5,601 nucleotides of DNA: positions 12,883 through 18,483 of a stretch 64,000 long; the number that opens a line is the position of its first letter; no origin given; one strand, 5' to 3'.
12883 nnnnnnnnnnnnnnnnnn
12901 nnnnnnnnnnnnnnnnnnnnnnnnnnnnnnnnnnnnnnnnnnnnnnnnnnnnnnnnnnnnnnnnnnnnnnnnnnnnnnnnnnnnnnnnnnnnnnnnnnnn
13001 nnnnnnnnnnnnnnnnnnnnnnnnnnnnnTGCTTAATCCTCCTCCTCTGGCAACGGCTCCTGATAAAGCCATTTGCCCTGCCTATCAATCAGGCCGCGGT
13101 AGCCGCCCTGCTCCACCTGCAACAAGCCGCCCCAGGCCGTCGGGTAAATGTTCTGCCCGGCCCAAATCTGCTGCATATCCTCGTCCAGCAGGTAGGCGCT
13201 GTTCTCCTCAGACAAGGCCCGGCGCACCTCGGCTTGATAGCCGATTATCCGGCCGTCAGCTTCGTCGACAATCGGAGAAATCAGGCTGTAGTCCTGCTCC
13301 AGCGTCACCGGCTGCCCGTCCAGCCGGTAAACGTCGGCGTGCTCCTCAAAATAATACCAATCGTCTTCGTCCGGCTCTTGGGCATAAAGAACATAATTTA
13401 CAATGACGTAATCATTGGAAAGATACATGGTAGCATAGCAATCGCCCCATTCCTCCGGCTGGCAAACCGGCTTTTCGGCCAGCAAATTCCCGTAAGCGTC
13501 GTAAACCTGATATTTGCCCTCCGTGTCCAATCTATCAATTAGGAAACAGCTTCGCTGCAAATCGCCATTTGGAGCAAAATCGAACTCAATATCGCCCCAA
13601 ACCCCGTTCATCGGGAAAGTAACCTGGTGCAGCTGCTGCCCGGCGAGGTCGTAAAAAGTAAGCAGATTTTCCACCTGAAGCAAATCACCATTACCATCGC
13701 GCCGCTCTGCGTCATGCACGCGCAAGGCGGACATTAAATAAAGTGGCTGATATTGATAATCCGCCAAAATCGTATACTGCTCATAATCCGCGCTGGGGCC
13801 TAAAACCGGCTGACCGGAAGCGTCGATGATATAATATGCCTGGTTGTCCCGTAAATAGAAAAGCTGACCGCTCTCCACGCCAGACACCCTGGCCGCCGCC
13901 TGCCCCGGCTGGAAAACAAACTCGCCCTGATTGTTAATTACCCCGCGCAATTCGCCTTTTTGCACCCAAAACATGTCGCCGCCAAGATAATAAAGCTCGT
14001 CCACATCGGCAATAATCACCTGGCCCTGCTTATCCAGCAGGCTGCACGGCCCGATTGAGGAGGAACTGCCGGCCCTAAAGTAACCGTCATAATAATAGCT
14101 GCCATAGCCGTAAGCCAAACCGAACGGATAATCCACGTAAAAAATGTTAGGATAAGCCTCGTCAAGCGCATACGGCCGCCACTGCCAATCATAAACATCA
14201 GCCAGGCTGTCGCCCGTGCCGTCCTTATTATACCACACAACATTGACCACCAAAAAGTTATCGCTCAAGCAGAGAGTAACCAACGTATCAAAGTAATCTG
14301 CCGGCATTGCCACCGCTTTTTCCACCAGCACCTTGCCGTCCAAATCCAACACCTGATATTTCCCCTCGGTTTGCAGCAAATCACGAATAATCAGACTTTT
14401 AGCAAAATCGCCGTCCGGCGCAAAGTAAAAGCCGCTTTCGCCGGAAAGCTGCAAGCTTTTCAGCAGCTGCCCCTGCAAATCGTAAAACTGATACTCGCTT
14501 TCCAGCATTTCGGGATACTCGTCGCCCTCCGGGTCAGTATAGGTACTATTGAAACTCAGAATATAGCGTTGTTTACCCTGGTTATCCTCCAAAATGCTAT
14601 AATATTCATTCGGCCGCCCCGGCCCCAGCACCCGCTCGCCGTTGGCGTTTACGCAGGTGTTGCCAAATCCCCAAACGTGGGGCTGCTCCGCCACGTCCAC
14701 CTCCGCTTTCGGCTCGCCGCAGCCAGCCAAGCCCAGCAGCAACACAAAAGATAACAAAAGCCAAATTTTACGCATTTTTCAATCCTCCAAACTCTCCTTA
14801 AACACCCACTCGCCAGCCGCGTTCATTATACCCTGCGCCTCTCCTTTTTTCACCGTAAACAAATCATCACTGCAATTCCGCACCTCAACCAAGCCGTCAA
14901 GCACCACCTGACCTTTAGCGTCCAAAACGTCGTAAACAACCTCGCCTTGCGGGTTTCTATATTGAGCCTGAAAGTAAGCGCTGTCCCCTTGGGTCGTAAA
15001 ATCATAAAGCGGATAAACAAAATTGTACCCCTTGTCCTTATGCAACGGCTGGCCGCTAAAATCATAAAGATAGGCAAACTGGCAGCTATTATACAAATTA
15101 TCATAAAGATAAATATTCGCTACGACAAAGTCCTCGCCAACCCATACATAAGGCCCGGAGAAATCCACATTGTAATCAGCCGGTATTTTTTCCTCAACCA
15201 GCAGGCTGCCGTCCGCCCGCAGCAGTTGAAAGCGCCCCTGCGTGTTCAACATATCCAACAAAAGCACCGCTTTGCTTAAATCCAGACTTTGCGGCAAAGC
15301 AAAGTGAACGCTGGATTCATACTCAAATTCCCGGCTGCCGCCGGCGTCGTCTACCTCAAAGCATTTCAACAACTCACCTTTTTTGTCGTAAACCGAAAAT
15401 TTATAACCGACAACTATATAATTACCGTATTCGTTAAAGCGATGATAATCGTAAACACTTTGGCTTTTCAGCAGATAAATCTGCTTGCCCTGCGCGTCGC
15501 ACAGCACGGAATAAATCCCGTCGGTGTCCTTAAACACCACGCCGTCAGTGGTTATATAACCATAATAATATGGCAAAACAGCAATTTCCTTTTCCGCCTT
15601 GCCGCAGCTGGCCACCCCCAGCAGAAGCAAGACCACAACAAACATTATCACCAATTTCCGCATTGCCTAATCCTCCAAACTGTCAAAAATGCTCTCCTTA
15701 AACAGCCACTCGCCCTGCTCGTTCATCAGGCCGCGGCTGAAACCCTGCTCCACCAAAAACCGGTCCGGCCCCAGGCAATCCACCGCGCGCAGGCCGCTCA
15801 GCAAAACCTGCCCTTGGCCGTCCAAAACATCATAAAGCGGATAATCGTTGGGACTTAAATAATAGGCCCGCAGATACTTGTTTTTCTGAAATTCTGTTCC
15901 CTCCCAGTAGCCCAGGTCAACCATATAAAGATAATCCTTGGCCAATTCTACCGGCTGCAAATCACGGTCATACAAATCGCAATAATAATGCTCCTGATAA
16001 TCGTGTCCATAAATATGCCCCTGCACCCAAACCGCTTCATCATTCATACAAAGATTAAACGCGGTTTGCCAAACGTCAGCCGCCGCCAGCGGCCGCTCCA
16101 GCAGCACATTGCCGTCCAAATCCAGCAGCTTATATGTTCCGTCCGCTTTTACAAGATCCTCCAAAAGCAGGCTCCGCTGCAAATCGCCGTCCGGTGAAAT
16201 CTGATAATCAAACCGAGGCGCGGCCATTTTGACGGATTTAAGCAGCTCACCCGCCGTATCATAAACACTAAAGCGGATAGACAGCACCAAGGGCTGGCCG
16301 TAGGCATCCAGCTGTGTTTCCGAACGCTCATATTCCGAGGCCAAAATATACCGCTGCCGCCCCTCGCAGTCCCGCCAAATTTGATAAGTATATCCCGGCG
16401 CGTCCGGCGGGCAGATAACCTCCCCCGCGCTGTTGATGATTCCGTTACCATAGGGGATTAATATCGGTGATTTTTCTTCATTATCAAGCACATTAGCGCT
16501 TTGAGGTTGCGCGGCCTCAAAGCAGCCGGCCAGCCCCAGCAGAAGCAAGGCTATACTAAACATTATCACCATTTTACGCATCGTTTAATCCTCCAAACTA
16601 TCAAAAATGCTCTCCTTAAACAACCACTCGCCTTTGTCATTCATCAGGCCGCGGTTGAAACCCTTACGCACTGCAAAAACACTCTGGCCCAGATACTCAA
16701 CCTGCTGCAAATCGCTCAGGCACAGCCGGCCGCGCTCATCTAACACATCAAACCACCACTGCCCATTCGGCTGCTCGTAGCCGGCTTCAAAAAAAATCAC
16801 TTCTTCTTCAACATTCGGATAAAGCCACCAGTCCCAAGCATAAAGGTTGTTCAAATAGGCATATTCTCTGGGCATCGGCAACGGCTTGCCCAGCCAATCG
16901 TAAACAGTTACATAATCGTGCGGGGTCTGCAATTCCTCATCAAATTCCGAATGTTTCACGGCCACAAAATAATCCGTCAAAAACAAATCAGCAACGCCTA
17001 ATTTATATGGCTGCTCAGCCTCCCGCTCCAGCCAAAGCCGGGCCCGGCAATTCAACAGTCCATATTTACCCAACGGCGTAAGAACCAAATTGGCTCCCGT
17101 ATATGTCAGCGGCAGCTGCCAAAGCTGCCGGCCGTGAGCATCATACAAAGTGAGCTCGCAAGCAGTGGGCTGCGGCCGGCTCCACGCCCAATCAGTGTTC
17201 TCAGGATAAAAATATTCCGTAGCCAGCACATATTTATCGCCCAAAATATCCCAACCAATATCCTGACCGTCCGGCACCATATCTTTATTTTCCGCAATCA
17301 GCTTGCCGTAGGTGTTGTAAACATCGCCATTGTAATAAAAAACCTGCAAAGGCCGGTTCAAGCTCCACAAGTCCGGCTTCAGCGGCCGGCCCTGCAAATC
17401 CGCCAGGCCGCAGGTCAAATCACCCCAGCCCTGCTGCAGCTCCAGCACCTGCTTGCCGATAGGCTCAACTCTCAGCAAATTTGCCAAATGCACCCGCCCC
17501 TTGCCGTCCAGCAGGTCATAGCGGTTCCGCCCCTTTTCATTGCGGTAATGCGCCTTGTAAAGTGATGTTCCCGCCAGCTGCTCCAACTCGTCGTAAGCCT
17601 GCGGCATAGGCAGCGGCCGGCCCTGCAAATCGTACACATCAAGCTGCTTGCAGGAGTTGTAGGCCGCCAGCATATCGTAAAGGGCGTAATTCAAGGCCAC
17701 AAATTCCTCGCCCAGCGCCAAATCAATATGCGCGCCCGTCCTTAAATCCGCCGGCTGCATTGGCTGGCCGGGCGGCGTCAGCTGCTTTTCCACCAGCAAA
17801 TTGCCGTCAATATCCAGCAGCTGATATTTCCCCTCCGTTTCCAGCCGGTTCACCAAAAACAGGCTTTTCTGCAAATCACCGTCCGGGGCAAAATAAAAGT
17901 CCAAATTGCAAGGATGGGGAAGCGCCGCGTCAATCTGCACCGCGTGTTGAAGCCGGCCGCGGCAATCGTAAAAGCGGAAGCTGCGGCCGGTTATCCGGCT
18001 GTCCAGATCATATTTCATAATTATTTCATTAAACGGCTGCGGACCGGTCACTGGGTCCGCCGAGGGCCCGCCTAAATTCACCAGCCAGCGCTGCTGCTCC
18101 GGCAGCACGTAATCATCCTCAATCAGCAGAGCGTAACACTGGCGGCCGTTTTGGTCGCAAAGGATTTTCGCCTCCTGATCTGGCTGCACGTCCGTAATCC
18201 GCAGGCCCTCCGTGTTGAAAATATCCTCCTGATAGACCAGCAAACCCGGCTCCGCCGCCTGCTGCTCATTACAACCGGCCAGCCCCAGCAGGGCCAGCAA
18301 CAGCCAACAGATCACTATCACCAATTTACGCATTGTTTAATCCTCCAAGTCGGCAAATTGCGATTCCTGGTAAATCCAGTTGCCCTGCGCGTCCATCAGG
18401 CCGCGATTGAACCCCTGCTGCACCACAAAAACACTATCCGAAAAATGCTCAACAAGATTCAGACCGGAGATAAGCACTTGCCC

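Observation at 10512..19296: Seven-gene lipoprotein operon: six tandem WG-repeat paralogs plus an orphan PstS-like binding protein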

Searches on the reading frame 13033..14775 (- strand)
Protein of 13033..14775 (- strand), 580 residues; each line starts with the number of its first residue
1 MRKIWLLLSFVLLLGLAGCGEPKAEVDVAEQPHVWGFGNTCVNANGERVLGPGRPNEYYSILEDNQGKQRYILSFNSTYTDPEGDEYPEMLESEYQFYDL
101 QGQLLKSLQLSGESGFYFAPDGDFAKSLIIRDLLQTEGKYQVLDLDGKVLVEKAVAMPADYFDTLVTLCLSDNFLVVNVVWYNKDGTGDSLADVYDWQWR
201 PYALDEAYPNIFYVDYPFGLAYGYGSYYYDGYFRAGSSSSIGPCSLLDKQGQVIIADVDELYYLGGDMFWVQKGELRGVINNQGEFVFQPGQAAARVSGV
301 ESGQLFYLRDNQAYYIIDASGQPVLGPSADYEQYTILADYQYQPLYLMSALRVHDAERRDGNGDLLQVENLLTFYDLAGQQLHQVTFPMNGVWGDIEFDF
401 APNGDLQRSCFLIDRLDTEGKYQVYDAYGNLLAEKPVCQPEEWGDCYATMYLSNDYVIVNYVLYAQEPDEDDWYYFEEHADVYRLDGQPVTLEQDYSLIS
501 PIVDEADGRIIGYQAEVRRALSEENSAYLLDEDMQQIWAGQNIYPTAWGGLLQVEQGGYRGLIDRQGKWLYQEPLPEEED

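Call 3: search_protein_families(library=pfam, proteins=[window:13033-14775:-], max_evalue=1)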
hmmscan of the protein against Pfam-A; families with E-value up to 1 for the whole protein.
window:13033-14775:- (580 aa): 3 families
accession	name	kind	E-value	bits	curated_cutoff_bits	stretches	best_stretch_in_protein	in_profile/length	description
PF14903.11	WG_beta_rep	-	5.7e-05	23.5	25.6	0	247-275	4-33/35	WG containing repeat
PF20176.3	DUF6541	-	0.073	11.8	29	1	511-568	582-638/646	Family of unknown function (DUF6541)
PF08139.17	LPAM_1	-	0.49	11.4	20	1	1-19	1-17/18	Prokaryotic membrane lipoprotein lipid attachment site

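Call 4: search_protein_families(library=ncbifam, proteins=[window:13033-14775:-], max_evalue=1)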
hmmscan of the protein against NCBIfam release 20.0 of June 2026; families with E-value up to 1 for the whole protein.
window:13033-14775:- (580 aa): 3 families
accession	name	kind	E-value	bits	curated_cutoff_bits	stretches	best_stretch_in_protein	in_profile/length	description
TIGR04183.1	Por_Secre_tail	domain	0.0016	18.4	23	0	92-115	20-43/72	T9SS type A sorting domain-containing protein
TIGR04131.1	Bac_Flav_CTERM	domain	0.0082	16.3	35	1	400-455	7-64/85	T9SS type B sorting domain-containing protein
NF047847.2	SS_mature_LptM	equivalog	0.23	11.6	27.7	1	1-20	1-21/31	LPS translocon maturation chaperone LptM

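Call 78: search_protein_families(library=padloc, proteins=[window:13033-14775:-], max_evalue=0.01)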
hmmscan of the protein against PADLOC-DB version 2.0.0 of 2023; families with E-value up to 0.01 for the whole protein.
window:13033-14775:- (580 aa): 1 family
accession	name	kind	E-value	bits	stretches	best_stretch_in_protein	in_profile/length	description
PDLC03187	Specificity_I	-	0.0085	13.3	0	260-361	207-307/374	Type I specificity subunit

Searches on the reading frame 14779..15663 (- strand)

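Call 3: search_protein_families(library=pfam, proteins=[window:14779-15663:-], max_evalue=1)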
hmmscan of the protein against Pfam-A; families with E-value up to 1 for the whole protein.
window:14779-15663:- (294 aa): 1 family
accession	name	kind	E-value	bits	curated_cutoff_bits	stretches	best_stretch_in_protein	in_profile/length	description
PF16465.11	DUF5046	-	1e-05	25.4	25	1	224-292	186-257/264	Domain of unknown function (DUF5046)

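Call 4: search_protein_families(library=ncbifam, proteins=[window:14779-15663:-], max_evalue=1)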
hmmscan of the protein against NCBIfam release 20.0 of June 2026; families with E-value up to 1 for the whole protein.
window:14779-15663:- (294 aa): 4 families
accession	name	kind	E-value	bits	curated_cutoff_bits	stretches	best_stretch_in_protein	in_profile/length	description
NF050142.1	PG1828_fam_lipo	equivalog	0.022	15.5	50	1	1-26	1-25/59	PG1828 family lipoprotein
NF051862.1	BT4005_BT4719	subfamily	0.08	12.7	60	1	4-60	5-57/211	NigD1/NigD2 family lipoprotein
NF058647.1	lipo_LytA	equivalog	0.16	12.2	110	1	1-25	1-23/107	acidic lipoprotein LytA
NF047847.2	SS_mature_LptM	equivalog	0.45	10.7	27.7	1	1-21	1-21/31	LPS translocon maturation chaperone LptM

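Call 78: search_protein_families(library=padloc, proteins=[window:14779-15663:-], max_evalue=0.01)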
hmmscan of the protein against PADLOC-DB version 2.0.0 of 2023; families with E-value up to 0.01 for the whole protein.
window:14779-15663:- (294 aa): 0 families

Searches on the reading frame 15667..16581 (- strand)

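Call 3: search_protein_families(library=pfam, proteins=[window:15667-16581:-], max_evalue=1)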
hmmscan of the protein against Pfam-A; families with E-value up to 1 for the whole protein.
window:15667-16581:- (304 aa): 1 family
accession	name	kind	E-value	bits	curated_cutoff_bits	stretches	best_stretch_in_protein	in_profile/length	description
PF16465.11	DUF5046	-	4.4e-10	39.7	25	1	243-303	199-262/264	Domain of unknown function (DUF5046)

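Call 4: search_protein_families(library=ncbifam, proteins=[window:15667-16581:-], max_evalue=1)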
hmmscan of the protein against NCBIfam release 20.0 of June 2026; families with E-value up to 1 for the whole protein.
window:15667-16581:- (304 aa): 0 families

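Call 78: search_protein_families(library=padloc, proteins=[window:15667-16581:-], max_evalue=0.01)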
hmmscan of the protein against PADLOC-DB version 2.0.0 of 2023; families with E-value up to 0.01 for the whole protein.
window:15667-16581:- (304 aa): 0 families

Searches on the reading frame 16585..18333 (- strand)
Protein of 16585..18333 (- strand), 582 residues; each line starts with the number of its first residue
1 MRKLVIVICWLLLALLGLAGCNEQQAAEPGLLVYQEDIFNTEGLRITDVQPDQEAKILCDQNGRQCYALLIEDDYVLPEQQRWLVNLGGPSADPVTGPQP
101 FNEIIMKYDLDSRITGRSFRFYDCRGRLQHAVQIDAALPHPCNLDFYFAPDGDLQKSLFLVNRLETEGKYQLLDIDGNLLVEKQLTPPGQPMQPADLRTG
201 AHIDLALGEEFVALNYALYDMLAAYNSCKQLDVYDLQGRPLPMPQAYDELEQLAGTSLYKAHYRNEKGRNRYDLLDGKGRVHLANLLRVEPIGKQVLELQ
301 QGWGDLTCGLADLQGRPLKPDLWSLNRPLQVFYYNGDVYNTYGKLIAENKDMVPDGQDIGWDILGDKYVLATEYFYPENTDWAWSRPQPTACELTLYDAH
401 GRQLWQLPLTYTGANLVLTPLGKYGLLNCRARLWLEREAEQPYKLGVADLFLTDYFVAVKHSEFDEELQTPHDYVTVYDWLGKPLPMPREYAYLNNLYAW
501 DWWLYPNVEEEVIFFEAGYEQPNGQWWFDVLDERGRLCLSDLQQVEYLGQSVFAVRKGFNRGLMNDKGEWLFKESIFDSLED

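Call 3: search_protein_families(library=pfam, proteins=[window:16585-18333:-], max_evalue=1)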
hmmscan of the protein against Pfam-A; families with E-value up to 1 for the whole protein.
window:16585-18333:- (582 aa): 2 families
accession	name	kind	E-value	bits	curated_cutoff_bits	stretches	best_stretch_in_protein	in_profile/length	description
PF16465.11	DUF5046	-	1.5e-07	31.4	25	1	522-581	200-262/264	Domain of unknown function (DUF5046)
PF19308.4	CRISPR_Cas6_N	-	0.097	13.3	23.9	1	431-456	102-127/147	CRISPR Cas6 N-terminal domain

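Call 4: search_protein_families(library=ncbifam, proteins=[window:16585-18333:-], max_evalue=1)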
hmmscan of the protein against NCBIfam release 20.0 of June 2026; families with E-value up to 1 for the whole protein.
window:16585-18333:- (582 aa): 1 family
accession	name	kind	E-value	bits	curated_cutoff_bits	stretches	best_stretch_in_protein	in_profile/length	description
NF033708.1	T9SS_Cterm_ChiA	domain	0.0034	17.2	40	0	337-350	5-18/55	T9SS sorting signal type C domain-containing protein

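Call 78: search_protein_families(library=padloc, proteins=[window:16585-18333:-], max_evalue=0.01)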
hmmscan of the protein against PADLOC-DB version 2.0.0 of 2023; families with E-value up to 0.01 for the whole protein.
window:16585-18333:- (582 aa): 0 families
